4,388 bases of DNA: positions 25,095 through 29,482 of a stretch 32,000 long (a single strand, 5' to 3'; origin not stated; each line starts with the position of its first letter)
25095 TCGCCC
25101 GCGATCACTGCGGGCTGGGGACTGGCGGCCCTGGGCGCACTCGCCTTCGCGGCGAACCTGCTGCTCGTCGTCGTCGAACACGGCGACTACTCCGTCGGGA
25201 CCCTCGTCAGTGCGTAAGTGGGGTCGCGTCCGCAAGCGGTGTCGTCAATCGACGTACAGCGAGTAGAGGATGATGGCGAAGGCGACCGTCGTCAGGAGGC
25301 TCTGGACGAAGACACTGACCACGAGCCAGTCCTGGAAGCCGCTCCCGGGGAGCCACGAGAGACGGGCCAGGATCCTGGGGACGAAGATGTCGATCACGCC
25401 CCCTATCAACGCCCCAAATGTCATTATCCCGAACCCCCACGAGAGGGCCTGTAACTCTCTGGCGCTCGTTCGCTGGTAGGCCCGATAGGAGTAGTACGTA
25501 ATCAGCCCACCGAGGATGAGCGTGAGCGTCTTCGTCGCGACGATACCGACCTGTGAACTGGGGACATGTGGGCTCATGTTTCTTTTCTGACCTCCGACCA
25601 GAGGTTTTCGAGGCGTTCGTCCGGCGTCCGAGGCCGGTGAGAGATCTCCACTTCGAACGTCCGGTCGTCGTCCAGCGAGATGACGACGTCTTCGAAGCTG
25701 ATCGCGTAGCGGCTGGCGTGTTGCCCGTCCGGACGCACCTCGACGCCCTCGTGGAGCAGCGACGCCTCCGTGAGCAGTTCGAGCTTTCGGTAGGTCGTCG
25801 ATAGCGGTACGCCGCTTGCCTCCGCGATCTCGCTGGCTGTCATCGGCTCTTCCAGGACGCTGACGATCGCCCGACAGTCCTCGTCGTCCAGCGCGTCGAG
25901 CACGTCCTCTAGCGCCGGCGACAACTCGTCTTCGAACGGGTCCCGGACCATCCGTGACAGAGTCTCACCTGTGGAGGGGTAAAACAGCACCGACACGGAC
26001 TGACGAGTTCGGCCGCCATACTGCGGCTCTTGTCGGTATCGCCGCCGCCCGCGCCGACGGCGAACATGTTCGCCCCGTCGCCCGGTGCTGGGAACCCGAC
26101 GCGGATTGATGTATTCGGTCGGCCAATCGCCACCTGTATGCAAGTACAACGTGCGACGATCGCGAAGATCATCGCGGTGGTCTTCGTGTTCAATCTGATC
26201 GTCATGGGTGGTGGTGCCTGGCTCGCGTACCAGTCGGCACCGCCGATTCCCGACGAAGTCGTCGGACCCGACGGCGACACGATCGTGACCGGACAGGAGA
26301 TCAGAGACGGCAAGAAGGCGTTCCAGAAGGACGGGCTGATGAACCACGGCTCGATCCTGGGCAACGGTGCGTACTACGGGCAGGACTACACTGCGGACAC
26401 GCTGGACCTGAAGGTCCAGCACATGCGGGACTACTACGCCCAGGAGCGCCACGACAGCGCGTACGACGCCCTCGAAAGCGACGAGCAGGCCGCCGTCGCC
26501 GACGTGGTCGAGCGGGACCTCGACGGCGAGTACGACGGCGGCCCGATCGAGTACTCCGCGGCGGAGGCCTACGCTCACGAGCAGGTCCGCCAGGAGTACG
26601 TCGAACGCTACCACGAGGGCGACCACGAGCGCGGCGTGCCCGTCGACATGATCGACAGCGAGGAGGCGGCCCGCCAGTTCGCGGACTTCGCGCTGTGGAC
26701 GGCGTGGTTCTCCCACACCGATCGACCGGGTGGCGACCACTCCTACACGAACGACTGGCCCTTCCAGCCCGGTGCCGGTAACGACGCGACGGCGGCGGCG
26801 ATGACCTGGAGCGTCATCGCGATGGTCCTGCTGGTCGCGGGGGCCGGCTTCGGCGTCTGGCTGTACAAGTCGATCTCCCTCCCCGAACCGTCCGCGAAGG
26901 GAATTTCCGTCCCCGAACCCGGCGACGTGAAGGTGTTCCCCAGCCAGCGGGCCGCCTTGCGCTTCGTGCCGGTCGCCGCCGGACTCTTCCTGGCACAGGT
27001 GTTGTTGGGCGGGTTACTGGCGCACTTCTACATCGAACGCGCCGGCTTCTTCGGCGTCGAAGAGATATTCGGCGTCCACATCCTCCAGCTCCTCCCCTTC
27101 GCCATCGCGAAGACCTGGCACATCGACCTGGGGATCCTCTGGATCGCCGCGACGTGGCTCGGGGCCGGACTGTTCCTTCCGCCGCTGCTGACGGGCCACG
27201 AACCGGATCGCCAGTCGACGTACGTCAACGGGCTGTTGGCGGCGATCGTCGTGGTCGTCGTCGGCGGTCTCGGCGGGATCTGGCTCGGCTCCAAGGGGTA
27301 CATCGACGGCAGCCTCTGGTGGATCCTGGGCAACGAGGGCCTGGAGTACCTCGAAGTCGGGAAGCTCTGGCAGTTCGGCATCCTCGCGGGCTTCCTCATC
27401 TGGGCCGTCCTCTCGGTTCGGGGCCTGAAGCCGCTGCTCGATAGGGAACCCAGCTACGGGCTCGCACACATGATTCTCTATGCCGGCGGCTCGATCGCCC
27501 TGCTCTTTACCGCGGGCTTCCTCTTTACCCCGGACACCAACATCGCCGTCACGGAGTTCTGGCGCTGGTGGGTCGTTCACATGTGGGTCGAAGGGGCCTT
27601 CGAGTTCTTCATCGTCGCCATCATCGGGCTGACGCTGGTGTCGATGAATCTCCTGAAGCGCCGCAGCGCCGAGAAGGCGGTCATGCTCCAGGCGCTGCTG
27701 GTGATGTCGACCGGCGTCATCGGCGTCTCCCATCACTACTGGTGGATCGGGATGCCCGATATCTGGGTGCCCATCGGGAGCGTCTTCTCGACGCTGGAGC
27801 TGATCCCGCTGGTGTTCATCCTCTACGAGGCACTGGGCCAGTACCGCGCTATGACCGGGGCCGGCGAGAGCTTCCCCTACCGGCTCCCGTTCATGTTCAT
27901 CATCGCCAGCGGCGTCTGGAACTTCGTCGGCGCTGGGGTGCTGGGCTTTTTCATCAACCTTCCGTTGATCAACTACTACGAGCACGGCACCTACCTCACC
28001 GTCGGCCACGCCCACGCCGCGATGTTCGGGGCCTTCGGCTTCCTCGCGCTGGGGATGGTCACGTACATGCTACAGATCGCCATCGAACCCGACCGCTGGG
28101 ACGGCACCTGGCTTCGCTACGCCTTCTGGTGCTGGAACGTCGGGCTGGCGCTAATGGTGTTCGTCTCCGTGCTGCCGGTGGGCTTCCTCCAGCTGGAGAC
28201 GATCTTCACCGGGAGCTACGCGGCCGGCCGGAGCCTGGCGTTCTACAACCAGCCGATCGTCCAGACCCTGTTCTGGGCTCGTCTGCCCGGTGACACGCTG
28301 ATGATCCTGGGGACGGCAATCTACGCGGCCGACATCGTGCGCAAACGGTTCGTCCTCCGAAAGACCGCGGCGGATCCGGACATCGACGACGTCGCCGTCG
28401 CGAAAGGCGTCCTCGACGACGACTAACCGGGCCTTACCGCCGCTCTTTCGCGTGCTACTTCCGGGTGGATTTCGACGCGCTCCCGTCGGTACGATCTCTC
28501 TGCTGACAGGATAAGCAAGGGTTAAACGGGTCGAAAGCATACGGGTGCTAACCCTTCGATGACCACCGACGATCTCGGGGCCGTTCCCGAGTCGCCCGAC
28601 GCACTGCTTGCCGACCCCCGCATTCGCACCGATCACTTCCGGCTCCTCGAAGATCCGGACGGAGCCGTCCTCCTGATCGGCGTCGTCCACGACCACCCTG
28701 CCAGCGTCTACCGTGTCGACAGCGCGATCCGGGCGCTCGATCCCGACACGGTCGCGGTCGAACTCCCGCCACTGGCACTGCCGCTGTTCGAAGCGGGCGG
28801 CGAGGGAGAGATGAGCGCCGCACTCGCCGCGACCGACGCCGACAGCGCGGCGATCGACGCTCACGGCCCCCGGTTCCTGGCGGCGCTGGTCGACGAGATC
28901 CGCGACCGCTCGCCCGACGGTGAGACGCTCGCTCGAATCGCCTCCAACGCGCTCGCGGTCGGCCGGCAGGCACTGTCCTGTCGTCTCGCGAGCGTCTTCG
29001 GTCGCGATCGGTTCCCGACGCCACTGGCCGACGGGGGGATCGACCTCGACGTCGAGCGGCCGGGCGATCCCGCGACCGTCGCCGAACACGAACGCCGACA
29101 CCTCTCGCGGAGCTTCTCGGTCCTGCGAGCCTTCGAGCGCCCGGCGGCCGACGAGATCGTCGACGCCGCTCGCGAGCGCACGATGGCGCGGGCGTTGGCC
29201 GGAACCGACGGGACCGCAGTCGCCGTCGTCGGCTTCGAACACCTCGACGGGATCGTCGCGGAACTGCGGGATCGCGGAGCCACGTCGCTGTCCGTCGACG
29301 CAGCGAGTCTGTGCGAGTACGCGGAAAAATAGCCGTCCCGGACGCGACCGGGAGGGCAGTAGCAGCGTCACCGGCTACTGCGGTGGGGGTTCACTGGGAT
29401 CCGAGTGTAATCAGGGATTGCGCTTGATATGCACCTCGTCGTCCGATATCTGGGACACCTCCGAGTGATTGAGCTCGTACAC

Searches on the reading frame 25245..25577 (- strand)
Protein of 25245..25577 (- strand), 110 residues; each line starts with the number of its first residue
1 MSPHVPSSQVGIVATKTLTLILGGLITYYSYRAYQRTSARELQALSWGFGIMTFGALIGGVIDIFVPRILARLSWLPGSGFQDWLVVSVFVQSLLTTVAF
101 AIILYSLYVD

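Call 4: search_protein_families(library=pfam, max_evalue=1, proteins=[window:25245-25577:-])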
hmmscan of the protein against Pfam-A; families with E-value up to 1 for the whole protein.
window:25245-25577:- (110 aa): 4 families
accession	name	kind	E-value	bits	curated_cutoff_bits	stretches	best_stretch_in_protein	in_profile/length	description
PF24365.1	DUF7521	-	5.3e-24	84.8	27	1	12-108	1-82/82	Family of unknown function (DUF7521)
PF22285.2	DUF6962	-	0.039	14.4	27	1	20-77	7-65/198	Family of unknown function (DUF6962)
PF11833.13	CPP1-like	-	0.48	10.5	28.4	0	15-75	117-175/196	Protein CHAPERONE-LIKE PROTEIN OF POR1-like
PF07178.16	TraL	-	0.63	10.8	24.4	0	6-41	26-61/90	TraL protein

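Call 8: search_protein_families(library=ncbifam, max_evalue=0.1, proteins=[window:25245-25577:-])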
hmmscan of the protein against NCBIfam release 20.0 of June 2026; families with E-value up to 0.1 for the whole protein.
window:25245-25577:- (110 aa): 0 families

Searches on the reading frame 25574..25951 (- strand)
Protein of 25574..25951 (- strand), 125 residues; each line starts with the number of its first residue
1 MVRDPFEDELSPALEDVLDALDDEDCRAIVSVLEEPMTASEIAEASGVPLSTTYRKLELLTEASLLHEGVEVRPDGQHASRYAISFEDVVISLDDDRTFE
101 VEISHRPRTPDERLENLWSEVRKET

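Call 4: search_protein_families(library=pfam, max_evalue=1, proteins=[window:25574-25930:-])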
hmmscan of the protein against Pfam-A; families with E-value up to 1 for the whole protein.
window:25574-25930:- (118 aa): 16 families
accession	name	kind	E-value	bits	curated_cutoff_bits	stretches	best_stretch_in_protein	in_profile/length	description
PF12840.13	HTH_20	-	1.3e-10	41.5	27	1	14-60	1-49/51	Helix-turn-helix domain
PF09339.16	HTH_IclR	-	1.3e-06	28.5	22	1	27-59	16-48/52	IclR helix-turn-helix domain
PF24033.1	DUF7342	-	6.4e-06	26.7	31.6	1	18-61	6-49/150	Family of unknown function (DUF7342)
PF01978.25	TrmB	-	2.6e-05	24.4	25.6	1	23-56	15-49/68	Sugar-specific transcriptional regulator TrmB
PF02796.21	HTH_7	-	0.0004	20.9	23.8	1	14-51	6-43/45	Helix-turn-helix domain of resolvase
PF04545.22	Sigma70_r4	-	0.003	17.5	24.1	1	10-45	1-36/50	Sigma-70, region 4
PF08100.18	Dimerisation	-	0.0077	16.5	25.6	1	26-64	37-75/93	O-methyltransferase dimerisation domain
PF01022.26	HTH_5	-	0.015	15.6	22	1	22-58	8-44/47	Bacterial regulatory protein, arsR family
PF02082.26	Rrf2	-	0.02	15.5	30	0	27-60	21-54/132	Iron-dependent Transcriptional regulator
PF25213.1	HVO_A0261_N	-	0.032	14.5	35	1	25-60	20-55/86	HVO_A0261 N-terminal domain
PF12802.13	MarR_2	-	0.076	13.6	27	1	18-60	7-51/61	MarR family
PF21476.4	PF0610-like_N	-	0.08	13.6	33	1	27-51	12-36/50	PF0610-like, N-terminal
PF13412.12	HTH_24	-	0.081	13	21.9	1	29-56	17-44/48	Winged helix-turn-helix DNA-binding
PF13545.12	HTH_Crp_2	-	0.099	13.1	27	1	25-61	18-55/70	Crp-like helix-turn-helix domain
PF13384.12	HTH_23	-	0.12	12.7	24.6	1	30-48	18-36/50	Homeodomain-like domain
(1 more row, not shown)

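Call 8: search_protein_families(library=ncbifam, max_evalue=0.1, proteins=[window:25574-25951:-])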
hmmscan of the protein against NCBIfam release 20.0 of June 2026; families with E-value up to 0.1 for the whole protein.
window:25574-25951:- (125 aa): 11 families
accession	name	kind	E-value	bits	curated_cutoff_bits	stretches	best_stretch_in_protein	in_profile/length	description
NF033788.1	HTH_metalloreg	subfamily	8.1e-06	25.6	55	1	15-68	2-57/77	metalloregulator ArsR/SmtB family transcription factor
NF033789.1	repress_SdpR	subfamily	0.00097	19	100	1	18-68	2-53/79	autorepressor SdpR family transcription factor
TIGR02937.1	sigma70-ECF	superfamily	0.0017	18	42.9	1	8-57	105-154/165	sigma-70 family RNA polymerase sigma factor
NF047392.1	TransRegTrmBHalo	equivalog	0.0036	16.4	500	1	7-95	2-92/349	HTH-type sugar sensing transcriptional regulator TrmB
NF053602.1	Phr_regulator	exception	0.0045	16.6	320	1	16-85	4-74/191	heat shock transcription regulator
NF005061.0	PRK06474.1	equivalog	0.0091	15.9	121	1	29-95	20-86/178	hypothetical protein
NF007215.0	PRK09637.1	equivalog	0.014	15.4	212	1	6-53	92-139/181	RNA polymerase sigma factor SigZ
TIGR01884.1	cas_HTH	subfamily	0.027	13.8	60.2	1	28-78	146-197/202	CRISPR-associated CARF protein Csa3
NF045502.1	variant_rSAM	domain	0.032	13.2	125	1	52-114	45-110/357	radical SAM protein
TIGR02959.1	SigZ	equivalog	0.057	13.2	168.65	1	6-53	86-133/170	RNA polymerase sigma factor SigZ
TIGR02944.1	suf_reg_Xantho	equivalog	0.061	13.7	110.65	1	31-73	20-62/130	SUF system Fe-S cluster assembly regulator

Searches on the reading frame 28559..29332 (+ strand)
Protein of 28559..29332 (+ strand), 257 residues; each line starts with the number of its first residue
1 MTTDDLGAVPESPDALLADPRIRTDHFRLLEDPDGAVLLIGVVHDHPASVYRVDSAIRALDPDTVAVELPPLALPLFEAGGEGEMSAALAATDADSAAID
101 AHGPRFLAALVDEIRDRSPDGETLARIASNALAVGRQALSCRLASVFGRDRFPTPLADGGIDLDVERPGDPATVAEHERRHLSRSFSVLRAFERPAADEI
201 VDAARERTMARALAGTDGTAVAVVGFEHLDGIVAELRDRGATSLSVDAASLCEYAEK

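Call 10: search_protein_families(library=pfam, max_evalue=0.001, proteins=[window:28559-29332:+])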
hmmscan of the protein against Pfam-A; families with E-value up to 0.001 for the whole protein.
window:28559-29332:+ (257 aa): 1 family
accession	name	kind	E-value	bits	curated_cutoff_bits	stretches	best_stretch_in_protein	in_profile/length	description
PF01963.22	TraB_PrgY_gumN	-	7.3e-07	29.7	26.8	0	31-74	6-51/263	TraB/PrgY/gumN family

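Call 64: search_protein_families(library=ncbifam, max_evalue=0.001, proteins=[window:28559-29332:+])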
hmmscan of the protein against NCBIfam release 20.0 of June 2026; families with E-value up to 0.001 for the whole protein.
window:28559-29332:+ (257 aa): 1 family
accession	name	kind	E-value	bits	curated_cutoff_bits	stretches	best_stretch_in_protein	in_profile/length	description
TIGR00261.1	traB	subfamily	0.00064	18.8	178.35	0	36-70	5-39/380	TraB family protein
